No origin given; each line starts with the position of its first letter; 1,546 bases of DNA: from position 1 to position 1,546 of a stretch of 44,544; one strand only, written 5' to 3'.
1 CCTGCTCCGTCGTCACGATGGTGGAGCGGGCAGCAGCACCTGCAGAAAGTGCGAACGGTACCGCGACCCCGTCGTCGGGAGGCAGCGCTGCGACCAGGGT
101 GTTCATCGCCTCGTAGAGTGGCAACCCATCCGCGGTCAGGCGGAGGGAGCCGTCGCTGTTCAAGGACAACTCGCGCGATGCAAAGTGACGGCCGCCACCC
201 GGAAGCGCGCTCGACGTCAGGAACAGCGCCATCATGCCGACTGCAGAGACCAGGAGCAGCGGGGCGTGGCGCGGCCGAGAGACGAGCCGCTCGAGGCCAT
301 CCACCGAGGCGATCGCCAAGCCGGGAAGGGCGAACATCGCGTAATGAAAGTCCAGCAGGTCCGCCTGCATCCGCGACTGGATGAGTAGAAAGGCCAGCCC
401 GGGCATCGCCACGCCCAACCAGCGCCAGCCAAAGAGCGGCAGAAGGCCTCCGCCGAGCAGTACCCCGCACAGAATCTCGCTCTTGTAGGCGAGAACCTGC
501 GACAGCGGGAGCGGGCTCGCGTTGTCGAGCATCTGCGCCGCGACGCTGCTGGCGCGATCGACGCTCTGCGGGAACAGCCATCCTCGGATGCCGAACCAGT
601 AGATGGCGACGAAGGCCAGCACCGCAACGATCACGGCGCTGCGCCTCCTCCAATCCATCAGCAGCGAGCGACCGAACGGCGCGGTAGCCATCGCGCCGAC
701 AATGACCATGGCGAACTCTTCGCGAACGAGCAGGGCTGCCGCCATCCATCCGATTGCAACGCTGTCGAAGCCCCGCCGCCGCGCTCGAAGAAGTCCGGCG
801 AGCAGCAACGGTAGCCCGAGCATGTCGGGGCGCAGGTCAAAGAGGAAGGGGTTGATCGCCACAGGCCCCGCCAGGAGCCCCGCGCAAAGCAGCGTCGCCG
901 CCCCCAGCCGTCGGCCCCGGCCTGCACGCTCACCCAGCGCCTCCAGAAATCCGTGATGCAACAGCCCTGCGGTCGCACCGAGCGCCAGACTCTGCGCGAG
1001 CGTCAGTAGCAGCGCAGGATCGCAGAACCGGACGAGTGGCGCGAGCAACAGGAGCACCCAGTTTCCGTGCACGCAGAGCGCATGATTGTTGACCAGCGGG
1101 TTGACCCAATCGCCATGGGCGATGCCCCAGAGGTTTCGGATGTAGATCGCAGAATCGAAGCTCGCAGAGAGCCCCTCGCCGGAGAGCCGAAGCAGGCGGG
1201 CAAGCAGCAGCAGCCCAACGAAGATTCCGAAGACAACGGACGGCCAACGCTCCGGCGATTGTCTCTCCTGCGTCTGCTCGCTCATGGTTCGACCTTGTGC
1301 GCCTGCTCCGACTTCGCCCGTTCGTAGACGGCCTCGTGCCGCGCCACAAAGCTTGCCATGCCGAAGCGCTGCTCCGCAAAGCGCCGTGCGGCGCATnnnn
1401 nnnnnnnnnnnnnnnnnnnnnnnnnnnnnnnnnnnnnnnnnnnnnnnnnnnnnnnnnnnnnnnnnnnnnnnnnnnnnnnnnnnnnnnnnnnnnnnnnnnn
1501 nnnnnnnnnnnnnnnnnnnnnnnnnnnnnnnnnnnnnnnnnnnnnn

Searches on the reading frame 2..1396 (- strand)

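Call 5: search_protein_families(library=pfam, proteins=[window:2-1396:-], max_evalue=0.01)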
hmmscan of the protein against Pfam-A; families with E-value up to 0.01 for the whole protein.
window:2-1396:- (465 aa): 1 family
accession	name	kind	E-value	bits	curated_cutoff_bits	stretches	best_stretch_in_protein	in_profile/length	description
PF09852.15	DUF2079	-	4.8e-27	95.6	28.2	1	76-461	5-398/459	Predicted membrane protein (DUF2079)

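Call 8: search_protein_families(library=ncbifam, proteins=[window:2-1396:-], max_evalue=0.01)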
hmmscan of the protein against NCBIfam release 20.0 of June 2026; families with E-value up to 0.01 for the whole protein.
window:2-1396:- (465 aa): 0 families
